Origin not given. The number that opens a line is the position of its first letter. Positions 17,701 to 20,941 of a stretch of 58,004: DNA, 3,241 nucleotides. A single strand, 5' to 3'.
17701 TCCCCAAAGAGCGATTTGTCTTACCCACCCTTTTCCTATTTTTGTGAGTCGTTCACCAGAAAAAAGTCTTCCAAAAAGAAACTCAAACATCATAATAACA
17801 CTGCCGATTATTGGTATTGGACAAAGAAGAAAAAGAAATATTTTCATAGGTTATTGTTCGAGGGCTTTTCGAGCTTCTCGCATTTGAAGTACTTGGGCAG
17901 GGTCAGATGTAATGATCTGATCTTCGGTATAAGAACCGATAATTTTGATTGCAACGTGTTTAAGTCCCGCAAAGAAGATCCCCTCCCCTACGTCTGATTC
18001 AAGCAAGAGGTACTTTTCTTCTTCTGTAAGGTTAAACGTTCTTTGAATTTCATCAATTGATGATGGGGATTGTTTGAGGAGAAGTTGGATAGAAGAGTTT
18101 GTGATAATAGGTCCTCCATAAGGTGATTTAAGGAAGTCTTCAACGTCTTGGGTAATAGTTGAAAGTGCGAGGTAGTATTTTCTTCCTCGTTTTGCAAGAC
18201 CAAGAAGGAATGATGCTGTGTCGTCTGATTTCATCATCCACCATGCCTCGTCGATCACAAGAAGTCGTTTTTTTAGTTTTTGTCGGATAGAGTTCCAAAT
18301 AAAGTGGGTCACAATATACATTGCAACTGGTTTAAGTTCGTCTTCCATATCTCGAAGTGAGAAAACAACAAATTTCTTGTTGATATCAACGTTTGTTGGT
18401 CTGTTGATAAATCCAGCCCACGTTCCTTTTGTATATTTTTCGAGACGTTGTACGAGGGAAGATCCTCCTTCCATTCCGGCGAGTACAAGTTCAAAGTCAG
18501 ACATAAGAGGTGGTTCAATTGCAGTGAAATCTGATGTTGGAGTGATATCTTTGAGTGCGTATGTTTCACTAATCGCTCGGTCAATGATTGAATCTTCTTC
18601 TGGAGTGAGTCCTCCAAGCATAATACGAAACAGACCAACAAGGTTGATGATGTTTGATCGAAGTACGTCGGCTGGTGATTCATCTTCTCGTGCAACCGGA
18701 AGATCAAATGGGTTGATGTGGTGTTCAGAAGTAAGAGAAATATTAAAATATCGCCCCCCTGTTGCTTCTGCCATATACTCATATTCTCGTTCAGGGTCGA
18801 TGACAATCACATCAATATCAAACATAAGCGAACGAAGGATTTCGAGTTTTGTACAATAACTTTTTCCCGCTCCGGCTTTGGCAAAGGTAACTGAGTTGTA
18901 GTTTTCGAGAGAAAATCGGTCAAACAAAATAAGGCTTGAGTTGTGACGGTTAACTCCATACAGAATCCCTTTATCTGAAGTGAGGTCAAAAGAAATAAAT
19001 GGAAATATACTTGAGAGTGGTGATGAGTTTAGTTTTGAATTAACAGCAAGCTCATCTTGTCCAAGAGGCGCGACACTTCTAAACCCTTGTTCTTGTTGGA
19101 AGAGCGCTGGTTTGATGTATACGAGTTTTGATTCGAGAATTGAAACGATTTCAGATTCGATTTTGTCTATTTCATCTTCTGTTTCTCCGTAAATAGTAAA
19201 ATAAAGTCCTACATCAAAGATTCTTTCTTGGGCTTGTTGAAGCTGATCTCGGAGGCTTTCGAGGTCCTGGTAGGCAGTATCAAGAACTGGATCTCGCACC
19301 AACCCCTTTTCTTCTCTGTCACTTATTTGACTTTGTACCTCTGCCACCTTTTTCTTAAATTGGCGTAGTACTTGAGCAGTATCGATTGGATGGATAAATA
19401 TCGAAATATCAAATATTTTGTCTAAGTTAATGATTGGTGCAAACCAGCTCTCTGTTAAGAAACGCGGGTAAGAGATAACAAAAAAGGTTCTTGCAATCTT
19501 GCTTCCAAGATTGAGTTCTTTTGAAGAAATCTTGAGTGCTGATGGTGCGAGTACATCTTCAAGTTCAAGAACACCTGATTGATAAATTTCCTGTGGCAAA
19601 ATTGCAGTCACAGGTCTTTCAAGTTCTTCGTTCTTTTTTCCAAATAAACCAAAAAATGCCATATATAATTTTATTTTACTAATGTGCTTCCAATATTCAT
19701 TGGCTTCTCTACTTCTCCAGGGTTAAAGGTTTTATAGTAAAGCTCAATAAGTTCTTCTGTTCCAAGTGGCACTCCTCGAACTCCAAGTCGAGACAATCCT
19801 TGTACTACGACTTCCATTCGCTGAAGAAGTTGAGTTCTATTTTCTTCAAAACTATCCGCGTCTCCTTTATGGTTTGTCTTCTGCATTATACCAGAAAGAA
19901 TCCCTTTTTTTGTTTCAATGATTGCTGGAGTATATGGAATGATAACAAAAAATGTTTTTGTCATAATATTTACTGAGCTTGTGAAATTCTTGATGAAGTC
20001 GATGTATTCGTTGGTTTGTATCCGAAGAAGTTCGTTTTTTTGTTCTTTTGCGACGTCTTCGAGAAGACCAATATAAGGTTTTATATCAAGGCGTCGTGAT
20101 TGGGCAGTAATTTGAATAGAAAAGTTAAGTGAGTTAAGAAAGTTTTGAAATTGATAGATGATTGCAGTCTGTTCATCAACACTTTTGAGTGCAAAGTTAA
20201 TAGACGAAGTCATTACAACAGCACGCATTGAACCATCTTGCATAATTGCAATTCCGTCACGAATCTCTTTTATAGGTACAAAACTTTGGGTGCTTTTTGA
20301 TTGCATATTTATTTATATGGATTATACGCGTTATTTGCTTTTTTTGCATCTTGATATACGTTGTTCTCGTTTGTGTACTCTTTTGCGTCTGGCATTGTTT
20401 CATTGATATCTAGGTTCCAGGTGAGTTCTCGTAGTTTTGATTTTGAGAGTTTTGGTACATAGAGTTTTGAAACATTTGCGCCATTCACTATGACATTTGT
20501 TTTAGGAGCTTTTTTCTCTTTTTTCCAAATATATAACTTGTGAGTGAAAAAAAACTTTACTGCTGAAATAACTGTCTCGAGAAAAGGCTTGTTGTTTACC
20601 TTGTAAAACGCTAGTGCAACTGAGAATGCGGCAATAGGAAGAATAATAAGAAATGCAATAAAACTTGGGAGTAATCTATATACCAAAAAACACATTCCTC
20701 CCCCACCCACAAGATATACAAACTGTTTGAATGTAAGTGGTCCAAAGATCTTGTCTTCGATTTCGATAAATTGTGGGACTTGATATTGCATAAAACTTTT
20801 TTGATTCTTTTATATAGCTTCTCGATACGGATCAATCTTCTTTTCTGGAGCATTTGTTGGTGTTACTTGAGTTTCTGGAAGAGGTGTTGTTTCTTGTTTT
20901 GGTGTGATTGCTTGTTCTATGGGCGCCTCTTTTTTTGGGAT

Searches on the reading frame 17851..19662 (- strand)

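Call 12: search_protein_families(library=pfam, proteins=[window:17851-19662:-])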
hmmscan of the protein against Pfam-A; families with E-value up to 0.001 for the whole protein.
window:17851-19662:- (603 aa): 3 families
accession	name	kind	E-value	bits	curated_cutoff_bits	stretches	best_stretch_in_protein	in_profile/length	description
PF19044.6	P-loop_TraG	-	6.1e-25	88.1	25.8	1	252-555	27-344/413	TraG P-loop domain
PF12846.13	AAA_10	-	9.7e-12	45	27.5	2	447-516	221-292/362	AAA-like domain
PF01935.23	DUF87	-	2.6e-06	28.2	23.2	1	260-323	29-94/220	Helicase HerA, central domain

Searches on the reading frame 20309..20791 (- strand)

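Call 12: search_protein_families(library=pfam, proteins=[window:20309-20791:-])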
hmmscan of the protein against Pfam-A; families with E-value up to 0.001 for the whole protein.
window:20309-20791:- (160 aa): 2 families
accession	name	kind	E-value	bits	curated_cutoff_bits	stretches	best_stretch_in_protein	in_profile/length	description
PF12666.12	PrgI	-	6.3e-11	43.1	27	1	9-83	6-85/91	PrgI family protein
PF12648.12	TcpE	-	0.00058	20.7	29.9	1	18-87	23-94/100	TcpE family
